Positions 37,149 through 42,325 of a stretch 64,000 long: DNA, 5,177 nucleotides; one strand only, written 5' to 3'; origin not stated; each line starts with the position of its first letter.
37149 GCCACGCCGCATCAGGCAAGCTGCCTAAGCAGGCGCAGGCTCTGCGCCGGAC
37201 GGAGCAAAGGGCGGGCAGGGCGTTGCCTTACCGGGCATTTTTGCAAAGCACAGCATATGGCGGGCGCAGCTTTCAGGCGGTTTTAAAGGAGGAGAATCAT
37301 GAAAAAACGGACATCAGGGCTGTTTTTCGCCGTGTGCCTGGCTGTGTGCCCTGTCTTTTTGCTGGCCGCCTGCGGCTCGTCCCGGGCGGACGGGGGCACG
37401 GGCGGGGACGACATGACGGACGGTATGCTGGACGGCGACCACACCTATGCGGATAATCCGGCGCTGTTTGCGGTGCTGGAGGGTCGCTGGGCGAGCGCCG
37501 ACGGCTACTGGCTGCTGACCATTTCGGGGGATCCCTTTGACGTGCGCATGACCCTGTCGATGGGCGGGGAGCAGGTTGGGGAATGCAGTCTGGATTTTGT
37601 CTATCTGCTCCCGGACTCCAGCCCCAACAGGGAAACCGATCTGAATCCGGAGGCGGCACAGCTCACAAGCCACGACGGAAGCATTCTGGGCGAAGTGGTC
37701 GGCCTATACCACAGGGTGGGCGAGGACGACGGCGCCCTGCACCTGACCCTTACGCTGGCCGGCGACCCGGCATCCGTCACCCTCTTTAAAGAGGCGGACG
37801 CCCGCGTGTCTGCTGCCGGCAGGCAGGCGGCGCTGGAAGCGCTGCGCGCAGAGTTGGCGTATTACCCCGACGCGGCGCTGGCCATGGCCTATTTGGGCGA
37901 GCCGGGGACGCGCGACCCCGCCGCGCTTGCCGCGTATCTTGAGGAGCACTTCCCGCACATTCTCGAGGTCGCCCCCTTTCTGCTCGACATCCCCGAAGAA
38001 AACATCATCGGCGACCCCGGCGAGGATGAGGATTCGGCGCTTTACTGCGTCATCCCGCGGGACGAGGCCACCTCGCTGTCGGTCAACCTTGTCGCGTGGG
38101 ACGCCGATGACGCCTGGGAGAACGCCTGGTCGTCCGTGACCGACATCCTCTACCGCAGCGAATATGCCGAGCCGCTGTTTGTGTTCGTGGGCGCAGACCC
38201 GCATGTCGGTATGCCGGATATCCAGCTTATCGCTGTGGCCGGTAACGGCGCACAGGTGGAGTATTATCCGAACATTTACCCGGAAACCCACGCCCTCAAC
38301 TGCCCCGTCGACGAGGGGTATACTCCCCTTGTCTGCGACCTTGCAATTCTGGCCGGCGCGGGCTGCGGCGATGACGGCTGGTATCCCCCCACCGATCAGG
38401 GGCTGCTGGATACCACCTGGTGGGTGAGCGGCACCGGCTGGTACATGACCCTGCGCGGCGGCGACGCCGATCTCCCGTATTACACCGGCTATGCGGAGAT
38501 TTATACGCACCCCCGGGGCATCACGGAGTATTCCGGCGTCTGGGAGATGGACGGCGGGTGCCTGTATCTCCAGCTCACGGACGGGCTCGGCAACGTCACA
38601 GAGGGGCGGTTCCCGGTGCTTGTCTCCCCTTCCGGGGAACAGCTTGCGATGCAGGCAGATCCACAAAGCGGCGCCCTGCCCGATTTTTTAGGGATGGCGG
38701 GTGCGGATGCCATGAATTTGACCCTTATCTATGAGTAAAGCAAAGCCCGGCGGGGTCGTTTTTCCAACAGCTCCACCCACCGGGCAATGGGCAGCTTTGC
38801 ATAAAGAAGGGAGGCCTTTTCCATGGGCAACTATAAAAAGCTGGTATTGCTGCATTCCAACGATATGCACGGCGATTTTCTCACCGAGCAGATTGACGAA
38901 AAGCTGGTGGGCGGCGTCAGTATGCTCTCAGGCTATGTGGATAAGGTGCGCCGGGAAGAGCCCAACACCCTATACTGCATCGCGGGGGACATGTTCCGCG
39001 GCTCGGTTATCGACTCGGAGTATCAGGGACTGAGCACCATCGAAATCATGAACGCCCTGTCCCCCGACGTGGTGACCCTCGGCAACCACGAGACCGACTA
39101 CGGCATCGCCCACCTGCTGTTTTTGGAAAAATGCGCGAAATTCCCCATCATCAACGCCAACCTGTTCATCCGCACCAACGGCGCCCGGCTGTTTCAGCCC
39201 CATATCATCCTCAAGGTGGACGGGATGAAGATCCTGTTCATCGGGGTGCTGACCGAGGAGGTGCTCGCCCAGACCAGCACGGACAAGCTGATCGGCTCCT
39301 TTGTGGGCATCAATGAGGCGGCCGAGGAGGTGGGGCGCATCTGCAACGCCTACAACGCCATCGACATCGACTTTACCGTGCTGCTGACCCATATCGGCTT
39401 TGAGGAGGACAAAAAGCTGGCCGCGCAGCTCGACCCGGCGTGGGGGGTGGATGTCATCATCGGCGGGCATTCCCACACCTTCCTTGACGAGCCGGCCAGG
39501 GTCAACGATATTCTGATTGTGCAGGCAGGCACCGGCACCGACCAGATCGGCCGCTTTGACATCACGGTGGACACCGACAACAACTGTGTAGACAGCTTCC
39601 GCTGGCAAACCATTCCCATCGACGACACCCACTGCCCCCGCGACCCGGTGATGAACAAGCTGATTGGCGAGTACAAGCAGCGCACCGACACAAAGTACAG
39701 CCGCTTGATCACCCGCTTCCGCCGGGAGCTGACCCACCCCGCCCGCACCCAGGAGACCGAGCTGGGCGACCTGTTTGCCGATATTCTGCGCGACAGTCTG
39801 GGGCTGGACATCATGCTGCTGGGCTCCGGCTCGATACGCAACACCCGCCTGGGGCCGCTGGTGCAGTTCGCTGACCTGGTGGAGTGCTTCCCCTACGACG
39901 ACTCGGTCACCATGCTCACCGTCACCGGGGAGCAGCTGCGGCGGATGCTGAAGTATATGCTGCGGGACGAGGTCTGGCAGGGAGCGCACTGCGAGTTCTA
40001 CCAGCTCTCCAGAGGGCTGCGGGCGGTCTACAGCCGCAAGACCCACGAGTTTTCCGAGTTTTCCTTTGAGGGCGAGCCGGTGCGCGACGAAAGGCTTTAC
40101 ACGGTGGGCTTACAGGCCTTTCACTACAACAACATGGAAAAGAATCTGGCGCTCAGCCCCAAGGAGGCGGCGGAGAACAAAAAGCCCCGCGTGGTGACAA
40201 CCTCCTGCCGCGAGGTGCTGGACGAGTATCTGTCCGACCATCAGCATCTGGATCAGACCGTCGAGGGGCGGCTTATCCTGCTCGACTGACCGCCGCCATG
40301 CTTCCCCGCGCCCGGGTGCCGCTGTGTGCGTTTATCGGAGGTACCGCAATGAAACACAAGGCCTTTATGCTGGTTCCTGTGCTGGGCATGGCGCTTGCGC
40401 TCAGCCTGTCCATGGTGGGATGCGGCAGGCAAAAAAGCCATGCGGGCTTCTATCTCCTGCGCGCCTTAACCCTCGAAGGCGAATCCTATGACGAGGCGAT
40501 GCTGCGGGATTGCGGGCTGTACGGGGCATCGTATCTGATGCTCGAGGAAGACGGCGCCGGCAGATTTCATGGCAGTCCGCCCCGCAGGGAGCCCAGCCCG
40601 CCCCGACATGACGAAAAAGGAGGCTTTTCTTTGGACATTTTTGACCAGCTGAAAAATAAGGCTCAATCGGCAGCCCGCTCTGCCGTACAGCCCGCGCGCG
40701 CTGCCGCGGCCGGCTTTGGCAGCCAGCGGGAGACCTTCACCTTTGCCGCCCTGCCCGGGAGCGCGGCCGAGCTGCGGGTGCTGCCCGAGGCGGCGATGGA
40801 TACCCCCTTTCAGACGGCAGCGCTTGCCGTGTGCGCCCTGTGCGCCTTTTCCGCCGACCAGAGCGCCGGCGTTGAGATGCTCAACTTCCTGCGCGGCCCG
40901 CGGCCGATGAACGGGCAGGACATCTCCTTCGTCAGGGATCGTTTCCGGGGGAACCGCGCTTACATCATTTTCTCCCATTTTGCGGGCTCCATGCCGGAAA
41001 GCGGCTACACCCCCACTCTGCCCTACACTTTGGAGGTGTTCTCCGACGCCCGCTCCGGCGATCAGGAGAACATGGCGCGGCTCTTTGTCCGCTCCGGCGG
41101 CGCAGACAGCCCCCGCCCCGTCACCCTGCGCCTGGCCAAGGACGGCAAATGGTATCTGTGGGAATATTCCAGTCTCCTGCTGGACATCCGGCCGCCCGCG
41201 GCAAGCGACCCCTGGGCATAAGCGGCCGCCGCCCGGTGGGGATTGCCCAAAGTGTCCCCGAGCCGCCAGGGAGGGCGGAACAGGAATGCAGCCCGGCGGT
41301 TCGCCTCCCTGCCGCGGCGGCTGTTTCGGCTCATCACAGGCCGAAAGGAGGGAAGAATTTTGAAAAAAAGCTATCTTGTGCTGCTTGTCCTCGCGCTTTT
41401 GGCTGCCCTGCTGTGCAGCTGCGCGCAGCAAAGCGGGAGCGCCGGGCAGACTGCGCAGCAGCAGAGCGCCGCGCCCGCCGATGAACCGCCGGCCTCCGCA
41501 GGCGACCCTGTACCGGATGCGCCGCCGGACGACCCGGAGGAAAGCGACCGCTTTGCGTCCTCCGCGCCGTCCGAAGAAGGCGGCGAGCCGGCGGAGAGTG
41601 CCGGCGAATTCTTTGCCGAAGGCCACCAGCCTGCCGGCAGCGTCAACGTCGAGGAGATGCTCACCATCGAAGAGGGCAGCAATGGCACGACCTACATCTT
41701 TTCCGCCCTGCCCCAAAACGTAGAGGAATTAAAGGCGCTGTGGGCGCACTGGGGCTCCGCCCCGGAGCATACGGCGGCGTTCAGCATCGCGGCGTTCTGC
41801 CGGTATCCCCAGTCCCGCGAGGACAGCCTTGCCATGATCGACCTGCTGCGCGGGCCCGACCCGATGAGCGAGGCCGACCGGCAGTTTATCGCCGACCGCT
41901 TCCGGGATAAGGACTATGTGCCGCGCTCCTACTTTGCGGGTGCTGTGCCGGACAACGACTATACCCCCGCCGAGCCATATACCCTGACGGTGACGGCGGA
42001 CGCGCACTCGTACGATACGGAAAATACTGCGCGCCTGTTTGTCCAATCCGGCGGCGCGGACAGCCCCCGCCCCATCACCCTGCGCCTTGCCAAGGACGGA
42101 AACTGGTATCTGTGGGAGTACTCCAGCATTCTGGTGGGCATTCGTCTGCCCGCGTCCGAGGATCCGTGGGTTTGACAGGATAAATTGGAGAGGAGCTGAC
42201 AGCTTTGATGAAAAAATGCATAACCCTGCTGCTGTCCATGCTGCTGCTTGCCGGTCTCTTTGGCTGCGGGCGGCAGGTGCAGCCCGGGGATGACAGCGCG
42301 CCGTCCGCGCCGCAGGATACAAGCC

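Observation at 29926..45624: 16-gene co-directional envelope locus built on a split YdjI/YdjG/YdjH-like triad (SPFH, Zn-ribbon, TPM) and packed with lineage-specific lipoproteins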

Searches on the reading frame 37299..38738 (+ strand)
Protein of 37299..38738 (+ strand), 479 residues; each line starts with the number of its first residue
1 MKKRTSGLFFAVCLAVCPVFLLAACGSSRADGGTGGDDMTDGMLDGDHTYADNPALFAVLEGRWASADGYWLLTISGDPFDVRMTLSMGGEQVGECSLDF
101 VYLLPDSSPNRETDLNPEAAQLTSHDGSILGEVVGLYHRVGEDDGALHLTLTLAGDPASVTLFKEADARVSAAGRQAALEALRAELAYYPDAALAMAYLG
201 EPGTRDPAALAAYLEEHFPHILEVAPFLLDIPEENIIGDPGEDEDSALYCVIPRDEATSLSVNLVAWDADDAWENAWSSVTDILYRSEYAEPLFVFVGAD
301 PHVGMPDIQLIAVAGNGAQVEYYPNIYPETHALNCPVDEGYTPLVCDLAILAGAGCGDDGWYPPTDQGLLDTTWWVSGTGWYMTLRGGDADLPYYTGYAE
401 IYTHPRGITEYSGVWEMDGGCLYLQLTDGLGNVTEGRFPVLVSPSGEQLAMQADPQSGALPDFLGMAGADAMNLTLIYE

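Call 5: search_protein_families(library=pfam, max_evalue=0.01, proteins=[window:37299-38738:+])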
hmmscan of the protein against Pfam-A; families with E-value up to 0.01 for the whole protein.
window:37299-38738:+ (479 aa): 0 families

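Call 41: search_protein_families(library=ncbifam, max_evalue=0.01, proteins=[window:37299-38738:+])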
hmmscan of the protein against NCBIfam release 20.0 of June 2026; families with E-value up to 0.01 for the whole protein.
window:37299-38738:+ (479 aa): 0 families

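Call 77: search_protein_families(library=pfam, alignment_id=A5, max_evalue=0.01)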
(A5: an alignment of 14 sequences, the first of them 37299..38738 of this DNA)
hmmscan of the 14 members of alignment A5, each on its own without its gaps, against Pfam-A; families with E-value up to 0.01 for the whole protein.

A. member 1, window:37299-38738:+ (479 aa): 0 families

B. families by the number of members that match (of 14 scanned): 0 families

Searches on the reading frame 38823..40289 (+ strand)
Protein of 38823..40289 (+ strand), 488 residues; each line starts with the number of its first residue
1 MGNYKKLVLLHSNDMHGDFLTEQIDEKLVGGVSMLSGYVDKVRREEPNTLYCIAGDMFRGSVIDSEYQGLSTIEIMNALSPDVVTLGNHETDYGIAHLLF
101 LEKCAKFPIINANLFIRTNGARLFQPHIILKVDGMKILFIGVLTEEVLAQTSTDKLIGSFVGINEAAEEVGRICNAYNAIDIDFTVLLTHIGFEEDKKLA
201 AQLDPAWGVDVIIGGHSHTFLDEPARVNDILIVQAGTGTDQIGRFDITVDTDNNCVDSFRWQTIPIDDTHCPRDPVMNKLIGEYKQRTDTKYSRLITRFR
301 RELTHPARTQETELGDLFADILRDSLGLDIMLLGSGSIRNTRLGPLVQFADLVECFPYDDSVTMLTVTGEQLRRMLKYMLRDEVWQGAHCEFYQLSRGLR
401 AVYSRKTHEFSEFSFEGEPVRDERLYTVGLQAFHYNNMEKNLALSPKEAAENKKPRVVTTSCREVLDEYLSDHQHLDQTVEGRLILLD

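Call 5: search_protein_families(library=pfam, max_evalue=0.01, proteins=[window:38823-40289:+])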
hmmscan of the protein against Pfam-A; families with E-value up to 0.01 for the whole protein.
window:38823-40289:+ (488 aa): 3 families
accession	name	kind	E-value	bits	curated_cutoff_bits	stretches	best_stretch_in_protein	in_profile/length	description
PF02872.23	5_nucleotid_C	-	2.4e-17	63.9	23.6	1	305-434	15-146/158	5'-nucleotidase, C-terminal domain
PF00149.33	Metallophos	-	5.8e-10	40.4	21.5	1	9-219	3-190/191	Calcineurin-like phosphoesterase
PF09587.15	PGA_cap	-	0.0023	17.9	27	1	74-220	71-233/255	Bacterial capsule synthesis protein PGA_cap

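Call 41: search_protein_families(library=ncbifam, max_evalue=0.01, proteins=[window:38823-40289:+])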
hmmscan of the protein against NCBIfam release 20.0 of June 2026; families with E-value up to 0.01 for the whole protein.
window:38823-40289:+ (488 aa): 14 families
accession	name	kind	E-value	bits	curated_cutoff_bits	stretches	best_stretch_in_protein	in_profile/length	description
NF007109.1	PRK09558.1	equivalog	5.2e-38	131.1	600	2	4-218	33-256/550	bifunctional UDP-sugar hydrolase/5'-nucleotidase UshA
NF006934.0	PRK09419.1-1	subfamily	2.2e-36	124.9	1646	1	7-380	631-1005/1174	multifunctional 2',3'-cyclic-nucleotide 2'-phosphodiesterase/3'-nucleotidase/5'-nucleotidase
TIGR04486.1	thiosulf_SoxB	equivalog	3.6e-32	111.4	550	1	29-333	114-411/556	thiosulfohydrolase SoxB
NF006937.0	PRK09419.1-4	equivalog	5.3e-31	106.9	2554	2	125-381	789-1049/1411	multifunctional 2',3'-cyclic-nucleotide 2'-phosphodiesterase/3'-nucleotidase/5'-nucleotidase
NF040549.1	Nt5e_LPXTG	exception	3.7e-30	104.8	1050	1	5-379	97-489/731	cell surface ecto-5'-nucleotidase Nt5e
NF041198.1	UshA_like_PCGU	equivalog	3.1e-24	85.4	275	1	5-252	22-270/519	UshA-like (seleno)protein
NF006935.0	PRK09419.1-2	equivalog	1.5e-23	82.5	2801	2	125-380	810-1069/1445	multifunctional 2',3'-cyclic-nucleotide 2'-phosphodiesterase/3'-nucleotidase/5'-nucleotidase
NF006936.0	PRK09419.1-3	equivalog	1.8e-23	82.2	2542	1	5-381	702-1101/1212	multifunctional 2',3'-cyclic-nucleotide 2'-phosphodiesterase/3'-nucleotidase/5'-nucleotidase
TIGR01530.1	nadN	equivalog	3.4e-21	75.4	436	1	27-222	29-220/550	NAD nucleotidase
NF006938.0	PRK09420.1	equivalog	2.8e-16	59.1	486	1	10-223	33-265/648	bifunctional 2',3'-cyclic-nucleotide 2'-phosphodiesterase/3'-nucleotidase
TIGR01390.1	CycNucDiestase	equivalog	4e-16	58.7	883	1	10-223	11-243/626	2',3'-cyclic-nucleotide 2'-phosphodiesterase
NF008871.0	PRK11907.1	equivalog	2.2e-14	52.6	1266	1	10-219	124-353/814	bifunctional 2',3'-cyclic-nucleotide 2'-phosphodiesterase/3'-nucleotidase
NF006933.0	PRK09418.1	equivalog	5.7e-07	28.1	1419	1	64-249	115-316/780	bifunctional 2',3'-cyclic-nucleotide 2'-phosphodiesterase/3'-nucleotidase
NF047875.1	5nuc_LPXTG_Strp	exception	3.6e-06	25.7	1050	1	29-97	60-135/684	surface-anchored 5'-nucleotidase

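Call 66: search_protein_families(library=padloc, max_evalue=0.001, proteins=[window:38823-40289:+])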
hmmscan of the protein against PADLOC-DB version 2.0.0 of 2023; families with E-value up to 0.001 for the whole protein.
window:38823-40289:+ (488 aa): 0 families

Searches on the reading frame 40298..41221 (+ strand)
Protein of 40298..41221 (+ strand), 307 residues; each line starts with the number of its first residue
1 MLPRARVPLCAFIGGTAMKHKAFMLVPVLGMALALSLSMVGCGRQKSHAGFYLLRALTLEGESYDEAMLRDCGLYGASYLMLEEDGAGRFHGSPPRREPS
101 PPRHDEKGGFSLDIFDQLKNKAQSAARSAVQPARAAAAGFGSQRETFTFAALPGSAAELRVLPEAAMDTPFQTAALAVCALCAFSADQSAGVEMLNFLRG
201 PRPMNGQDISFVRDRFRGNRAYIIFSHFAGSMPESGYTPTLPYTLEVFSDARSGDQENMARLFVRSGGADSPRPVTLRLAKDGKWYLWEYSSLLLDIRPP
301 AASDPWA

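Call 5: search_protein_families(library=pfam, max_evalue=0.01, proteins=[window:40298-41221:+])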
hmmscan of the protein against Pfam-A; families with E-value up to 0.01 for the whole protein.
window:40298-41221:+ (307 aa): 1 family
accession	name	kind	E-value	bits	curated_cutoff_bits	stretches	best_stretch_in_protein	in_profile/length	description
PF22043.2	DUF6935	-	1.8e-53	181.2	27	1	151-301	2-158/158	Domain of unknown function (DUF6935)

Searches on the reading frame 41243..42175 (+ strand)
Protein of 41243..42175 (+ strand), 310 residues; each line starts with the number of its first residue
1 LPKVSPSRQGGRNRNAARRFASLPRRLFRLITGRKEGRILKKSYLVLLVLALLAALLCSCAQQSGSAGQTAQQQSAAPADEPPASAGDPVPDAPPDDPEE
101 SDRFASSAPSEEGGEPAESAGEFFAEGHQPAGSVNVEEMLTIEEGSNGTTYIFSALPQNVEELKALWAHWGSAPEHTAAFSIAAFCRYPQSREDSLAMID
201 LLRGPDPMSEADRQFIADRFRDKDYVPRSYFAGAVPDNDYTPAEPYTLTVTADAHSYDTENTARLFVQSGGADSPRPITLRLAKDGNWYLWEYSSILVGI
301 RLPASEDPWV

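Call 5: search_protein_families(library=pfam, max_evalue=0.01, proteins=[window:41243-42175:+])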
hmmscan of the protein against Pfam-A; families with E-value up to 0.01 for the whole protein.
window:41243-42175:+ (310 aa): 1 family
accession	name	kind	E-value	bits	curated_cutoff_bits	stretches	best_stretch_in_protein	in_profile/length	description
PF22043.2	DUF6935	-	2.5e-54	184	27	1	155-304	2-158/158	Domain of unknown function (DUF6935)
